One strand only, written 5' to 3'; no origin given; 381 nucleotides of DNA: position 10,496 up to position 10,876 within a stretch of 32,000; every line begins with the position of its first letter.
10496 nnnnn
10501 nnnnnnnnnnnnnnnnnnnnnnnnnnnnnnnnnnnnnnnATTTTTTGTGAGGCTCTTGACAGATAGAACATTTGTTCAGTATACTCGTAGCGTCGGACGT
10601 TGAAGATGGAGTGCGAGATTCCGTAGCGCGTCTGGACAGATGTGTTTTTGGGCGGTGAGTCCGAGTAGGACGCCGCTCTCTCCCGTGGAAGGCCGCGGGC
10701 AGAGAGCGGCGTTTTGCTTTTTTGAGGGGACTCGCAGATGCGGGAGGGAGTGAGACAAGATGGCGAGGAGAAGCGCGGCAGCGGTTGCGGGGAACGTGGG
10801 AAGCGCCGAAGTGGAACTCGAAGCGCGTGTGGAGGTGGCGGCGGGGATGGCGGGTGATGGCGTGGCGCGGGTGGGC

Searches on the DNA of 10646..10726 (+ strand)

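Call 37: build_rna_model(alignment_id=A2, structure=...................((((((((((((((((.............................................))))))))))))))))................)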
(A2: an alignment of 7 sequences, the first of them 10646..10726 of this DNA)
Model R1 built from alignment A2 (7 sequences, 112 columns); structure: as given.
model positions 89; base pairs 16; branch points 0; effective number of sequences 2.53; information 0.64 bits per position. Calibrated on 0.2 Mb of random sequence (short: E-values are rough).
structure used (alignment columns):
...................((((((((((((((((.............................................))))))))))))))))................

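Call 38: search_with_rna_model(model_id=R1, sources=[window, L009, L011, L012, L015, L016, L017, L018, L019, L020, L021, L022, L023, L025, L029], max_evalue=10, show_alignments=0)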
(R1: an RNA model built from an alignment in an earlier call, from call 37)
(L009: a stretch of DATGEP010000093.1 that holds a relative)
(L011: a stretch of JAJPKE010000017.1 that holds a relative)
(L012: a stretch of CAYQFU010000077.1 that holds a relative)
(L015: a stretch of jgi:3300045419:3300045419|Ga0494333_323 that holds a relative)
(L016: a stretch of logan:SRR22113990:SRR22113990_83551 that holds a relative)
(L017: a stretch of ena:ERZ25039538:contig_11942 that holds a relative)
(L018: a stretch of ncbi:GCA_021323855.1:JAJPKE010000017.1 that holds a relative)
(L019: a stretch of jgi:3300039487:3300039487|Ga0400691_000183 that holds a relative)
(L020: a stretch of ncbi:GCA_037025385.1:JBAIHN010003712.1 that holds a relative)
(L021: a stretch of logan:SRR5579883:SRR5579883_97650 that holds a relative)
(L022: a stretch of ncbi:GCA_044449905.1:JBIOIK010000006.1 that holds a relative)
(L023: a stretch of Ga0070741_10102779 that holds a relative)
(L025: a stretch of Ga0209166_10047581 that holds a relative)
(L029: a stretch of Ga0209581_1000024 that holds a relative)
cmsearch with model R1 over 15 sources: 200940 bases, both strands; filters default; matches with E-value up to 10: 43.
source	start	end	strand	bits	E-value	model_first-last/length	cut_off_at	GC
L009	4858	4942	+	87.9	3.1e-16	1-89/89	no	0.67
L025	686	770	-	87.9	3.1e-16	1-89/89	no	0.67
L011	1712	1800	-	87.3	4.2e-16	1-89/89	no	0.62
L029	7333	7421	-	87.3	4.2e-16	1-89/89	no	0.62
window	10646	10730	+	86.3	6.7e-16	1-89/89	no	0.62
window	27120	27205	+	79.4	1.9e-14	1-89/89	no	0.66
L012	7470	7574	-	73.2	3.6e-13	1-89/89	no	0.75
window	21055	21150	+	70.6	1.2e-12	1-89/89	no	0.66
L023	1201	1300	+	68.3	3.7e-12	1-89/89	no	0.71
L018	7865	7945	+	42.6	8.2e-07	1-89/89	no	0.58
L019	7865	7945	+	42.6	8.2e-07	1-89/89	no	0.58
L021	7865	7945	+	42.6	8.2e-07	1-89/89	no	0.58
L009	4879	4927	-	30.6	0.00027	22-74/89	no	0.69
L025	701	749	+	30.6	0.00027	22-74/89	no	0.69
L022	7856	7929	+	29.3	0.00049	1-89/89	no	0.76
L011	1727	1779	+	27.5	0.0011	22-74/89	no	0.68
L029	7348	7400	+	27.5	0.0011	22-74/89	no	0.68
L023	1222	1285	-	17.5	0.14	22-74/89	no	0.75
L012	7483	7556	+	17.2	0.16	20-77/89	no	0.76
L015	11589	11661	-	15.7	0.33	1-89/89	no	0.68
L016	1977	2049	-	15.7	0.33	1-89/89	no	0.68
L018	14306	14357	-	15.7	0.34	1-89/89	no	0.67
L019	14306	14357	-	15.7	0.34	1-89/89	no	0.67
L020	6206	6257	-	15.7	0.34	1-89/89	no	0.67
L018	7885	7931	-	15.2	0.42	21-75/89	no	0.64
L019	7885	7931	-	15.2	0.42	21-75/89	no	0.64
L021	7885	7931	-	15.2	0.42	21-75/89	no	0.64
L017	3421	3504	-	13.5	0.93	1-89/89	no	0.7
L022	10926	11022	+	12.3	1.7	1-89/89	no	0.71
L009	7362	7413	+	12.1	1.9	21-75/89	no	0.77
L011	7631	7736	+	12.1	1.9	1-89/89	no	0.63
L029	13252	13357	+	12.1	1.9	1-89/89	no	0.63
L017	16787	16845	+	11.4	2.6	25-71/89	no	0.75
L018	18619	18692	+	10.7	3.7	1-89/89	no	0.57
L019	18538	18611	+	10.7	3.7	1-89/89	no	0.57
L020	10519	10592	+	10.7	3.7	1-89/89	no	0.57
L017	14667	14691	-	9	8.3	1-89/89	no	0.68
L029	1498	1529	-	8.7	9.6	31-65/89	no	0.81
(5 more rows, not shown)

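Call 51: search_with_rna_model(model_id=R1, sources=[L031, L032, L033, L034, L022, L017], max_evalue=1, show_alignments=6)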
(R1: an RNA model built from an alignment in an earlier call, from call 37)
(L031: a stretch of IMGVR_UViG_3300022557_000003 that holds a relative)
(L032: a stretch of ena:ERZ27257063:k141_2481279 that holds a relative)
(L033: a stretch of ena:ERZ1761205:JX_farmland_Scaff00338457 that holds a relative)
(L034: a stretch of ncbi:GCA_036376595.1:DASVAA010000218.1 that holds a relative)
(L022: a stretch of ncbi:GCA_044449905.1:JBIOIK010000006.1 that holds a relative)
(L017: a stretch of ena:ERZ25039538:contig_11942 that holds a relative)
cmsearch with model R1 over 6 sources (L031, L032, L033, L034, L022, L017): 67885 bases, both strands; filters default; matches with E-value up to 1: 4.
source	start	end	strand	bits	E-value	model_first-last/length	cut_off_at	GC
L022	7856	7929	+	29.3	0.00017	1-89/89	no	0.76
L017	3421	3504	-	13.5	0.31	1-89/89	no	0.7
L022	10926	11022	+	12.3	0.56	1-89/89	no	0.71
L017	16787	16845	+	11.4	0.89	25-71/89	no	0.75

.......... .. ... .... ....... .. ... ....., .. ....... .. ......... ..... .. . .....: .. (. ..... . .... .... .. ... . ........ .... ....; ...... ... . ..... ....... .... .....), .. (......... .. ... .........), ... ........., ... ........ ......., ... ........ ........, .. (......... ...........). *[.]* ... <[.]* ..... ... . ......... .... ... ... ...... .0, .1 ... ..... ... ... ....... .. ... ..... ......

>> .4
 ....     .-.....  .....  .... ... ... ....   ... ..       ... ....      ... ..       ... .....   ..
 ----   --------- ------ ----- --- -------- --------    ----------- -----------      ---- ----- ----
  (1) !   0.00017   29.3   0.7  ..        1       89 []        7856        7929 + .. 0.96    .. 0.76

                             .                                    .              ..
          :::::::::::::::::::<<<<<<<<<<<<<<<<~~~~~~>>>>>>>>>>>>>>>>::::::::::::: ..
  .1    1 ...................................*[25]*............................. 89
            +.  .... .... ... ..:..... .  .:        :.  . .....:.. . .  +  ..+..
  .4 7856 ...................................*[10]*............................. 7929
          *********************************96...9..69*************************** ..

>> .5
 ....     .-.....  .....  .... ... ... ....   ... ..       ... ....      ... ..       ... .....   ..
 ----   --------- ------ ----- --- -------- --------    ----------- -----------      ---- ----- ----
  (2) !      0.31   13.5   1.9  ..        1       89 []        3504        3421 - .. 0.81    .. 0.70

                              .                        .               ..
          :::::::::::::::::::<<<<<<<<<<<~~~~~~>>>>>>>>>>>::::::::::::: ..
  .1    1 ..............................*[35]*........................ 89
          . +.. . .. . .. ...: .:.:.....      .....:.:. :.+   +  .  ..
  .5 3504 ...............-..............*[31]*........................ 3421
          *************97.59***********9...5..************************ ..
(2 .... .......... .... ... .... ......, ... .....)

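Call 61: search_with_rna_model(model_id=R1, sources=[L035, L036, L037, L038, L039, L040], max_evalue=1, show_alignments=6)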
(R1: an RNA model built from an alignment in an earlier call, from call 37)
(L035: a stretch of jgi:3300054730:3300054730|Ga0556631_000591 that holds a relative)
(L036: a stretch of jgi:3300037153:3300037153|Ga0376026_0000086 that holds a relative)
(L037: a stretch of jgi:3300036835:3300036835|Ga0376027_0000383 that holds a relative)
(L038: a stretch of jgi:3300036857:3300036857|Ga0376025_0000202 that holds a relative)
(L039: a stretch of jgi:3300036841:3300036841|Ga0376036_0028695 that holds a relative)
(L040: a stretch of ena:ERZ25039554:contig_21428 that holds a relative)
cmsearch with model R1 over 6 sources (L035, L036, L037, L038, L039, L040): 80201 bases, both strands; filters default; matches with E-value up to 1: 13.
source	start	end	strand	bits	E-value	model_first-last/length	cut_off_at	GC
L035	7904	7989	+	72.5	2e-13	1-89/89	no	0.67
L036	7784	7869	+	55.2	7.8e-10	1-89/89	no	0.6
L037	4328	4413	+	55.2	7.8e-10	1-89/89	no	0.6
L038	294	379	+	55.2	7.8e-10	1-89/89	no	0.6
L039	1695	1780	+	55.2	7.8e-10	1-89/89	no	0.6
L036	7801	7856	-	18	0.044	20-78/89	no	0.68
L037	4345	4400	-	18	0.044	20-78/89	no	0.68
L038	311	366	-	18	0.044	20-78/89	no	0.68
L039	1712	1767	-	18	0.044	20-78/89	no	0.68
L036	13547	13641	+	14.2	0.27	1-89/89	no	0.66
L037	10091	10185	+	14.2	0.27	1-89/89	no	0.66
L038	6057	6151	+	14.2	0.27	1-89/89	no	0.66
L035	7928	7970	-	12.6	0.59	25-71/89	no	0.74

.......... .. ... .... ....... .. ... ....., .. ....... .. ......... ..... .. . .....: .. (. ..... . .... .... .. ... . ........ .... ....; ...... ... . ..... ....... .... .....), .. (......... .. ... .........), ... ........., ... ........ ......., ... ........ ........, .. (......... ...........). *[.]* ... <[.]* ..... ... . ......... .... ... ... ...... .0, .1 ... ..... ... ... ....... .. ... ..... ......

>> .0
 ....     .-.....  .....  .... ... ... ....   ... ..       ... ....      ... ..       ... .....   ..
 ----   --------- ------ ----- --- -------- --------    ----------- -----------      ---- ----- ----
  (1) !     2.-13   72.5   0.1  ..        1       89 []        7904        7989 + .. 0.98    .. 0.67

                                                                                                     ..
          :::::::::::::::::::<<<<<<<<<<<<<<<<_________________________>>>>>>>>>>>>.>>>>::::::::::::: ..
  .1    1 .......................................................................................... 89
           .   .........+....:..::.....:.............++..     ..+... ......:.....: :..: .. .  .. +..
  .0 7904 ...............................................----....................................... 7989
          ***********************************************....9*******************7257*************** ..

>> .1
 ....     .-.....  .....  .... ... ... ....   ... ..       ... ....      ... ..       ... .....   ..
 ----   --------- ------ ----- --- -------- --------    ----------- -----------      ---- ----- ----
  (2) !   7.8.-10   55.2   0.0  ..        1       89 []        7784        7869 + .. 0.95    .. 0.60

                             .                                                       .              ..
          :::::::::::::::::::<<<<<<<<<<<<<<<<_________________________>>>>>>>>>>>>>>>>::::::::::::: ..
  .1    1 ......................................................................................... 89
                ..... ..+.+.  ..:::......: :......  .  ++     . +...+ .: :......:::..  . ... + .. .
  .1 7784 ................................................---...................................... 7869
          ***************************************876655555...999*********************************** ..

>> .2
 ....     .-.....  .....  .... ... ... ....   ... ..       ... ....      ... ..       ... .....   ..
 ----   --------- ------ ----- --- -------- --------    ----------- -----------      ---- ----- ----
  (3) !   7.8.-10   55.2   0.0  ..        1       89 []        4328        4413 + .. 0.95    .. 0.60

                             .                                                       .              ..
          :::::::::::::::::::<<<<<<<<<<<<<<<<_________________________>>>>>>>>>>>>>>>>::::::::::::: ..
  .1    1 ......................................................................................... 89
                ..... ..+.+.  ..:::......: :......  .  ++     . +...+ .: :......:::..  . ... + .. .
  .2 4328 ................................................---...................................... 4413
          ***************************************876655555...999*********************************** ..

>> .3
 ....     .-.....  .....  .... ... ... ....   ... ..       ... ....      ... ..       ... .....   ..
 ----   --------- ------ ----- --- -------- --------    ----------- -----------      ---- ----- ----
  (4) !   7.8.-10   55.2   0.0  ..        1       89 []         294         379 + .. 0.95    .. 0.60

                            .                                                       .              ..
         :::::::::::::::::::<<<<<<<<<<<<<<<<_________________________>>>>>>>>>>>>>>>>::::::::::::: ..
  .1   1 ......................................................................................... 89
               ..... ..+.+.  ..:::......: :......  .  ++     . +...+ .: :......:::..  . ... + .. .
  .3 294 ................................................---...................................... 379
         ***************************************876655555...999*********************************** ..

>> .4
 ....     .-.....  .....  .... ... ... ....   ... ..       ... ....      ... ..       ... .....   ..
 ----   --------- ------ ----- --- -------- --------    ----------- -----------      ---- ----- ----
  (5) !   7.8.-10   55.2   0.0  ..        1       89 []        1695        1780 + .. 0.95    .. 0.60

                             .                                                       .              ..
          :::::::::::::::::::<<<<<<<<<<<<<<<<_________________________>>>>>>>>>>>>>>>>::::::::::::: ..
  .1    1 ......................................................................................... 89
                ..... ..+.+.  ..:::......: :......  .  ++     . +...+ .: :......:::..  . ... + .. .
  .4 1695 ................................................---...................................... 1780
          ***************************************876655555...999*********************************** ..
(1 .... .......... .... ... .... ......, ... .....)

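Call 72: search_with_rna_model(model_id=R1, sources=[L041, L042, L043, L031], max_evalue=5, show_alignments=4)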
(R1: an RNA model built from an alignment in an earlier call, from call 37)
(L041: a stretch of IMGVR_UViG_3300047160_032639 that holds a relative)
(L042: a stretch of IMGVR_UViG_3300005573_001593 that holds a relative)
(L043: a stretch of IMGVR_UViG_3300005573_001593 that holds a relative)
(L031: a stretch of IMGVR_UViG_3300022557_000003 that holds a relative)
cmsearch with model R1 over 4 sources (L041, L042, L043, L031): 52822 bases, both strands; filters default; matches with E-value up to 5: 5.
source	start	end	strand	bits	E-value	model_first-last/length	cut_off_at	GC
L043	4390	4476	+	63.1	1.2e-11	1-89/89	no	0.7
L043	4414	4458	-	20.4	0.0092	24-72/89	no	0.76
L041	4521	4569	+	11.5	0.66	25-71/89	no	0.76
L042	10309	10369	+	9.2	1.9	24-72/89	no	0.8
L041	11399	11433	+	8.6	2.7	29-67/89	no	0.71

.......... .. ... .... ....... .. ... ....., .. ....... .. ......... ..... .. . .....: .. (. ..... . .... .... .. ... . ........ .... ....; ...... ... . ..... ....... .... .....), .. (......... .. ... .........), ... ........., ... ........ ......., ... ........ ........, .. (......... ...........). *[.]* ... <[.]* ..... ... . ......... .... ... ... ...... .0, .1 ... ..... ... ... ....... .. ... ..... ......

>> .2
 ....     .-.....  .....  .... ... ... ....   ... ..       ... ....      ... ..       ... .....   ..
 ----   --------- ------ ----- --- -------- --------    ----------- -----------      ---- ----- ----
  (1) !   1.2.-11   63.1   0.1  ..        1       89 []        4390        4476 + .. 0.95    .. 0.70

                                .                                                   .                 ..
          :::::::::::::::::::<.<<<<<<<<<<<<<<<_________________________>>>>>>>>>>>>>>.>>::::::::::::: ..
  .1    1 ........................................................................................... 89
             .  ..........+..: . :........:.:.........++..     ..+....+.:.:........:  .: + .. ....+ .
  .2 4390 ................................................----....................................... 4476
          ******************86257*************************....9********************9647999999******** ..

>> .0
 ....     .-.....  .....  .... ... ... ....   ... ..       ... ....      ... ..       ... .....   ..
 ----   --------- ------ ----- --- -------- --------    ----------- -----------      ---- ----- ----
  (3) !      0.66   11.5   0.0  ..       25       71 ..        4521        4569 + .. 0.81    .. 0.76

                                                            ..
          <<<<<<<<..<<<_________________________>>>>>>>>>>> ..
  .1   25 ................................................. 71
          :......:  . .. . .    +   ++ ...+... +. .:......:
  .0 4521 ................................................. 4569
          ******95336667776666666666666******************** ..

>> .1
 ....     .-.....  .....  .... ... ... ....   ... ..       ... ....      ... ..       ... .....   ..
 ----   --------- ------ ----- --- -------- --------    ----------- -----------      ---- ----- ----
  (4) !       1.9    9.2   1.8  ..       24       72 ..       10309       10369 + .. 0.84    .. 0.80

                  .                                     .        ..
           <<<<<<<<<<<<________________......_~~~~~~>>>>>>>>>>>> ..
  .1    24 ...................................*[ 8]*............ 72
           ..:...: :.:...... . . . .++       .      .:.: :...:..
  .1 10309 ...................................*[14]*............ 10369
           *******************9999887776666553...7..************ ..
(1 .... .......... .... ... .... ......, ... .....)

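Call 103: search_with_rna_model(model_id=R1, source=window, filters=off, max_evalue=1)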
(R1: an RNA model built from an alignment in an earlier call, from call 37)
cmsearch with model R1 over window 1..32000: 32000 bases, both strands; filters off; matches with E-value up to 1: 9.
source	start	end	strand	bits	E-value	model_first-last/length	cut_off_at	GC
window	10646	10730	+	86.3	1.1e-16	1-89/89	no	0.62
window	27120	27205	+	79.4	3e-15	1-89/89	no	0.66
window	21055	21150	+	70.6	2e-13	1-89/89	no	0.66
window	10670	10712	-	20.7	0.0047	25-71/89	no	0.74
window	27141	27190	-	20.2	0.0062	22-74/89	no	0.72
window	21586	21625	+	13.7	0.14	1-89/89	no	0.68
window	4309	4363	+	11.2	0.46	1-89/89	no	0.56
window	22975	23029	+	10.7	0.58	1-89/89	no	0.6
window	13496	13562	+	9.8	0.88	1-89/89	no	0.69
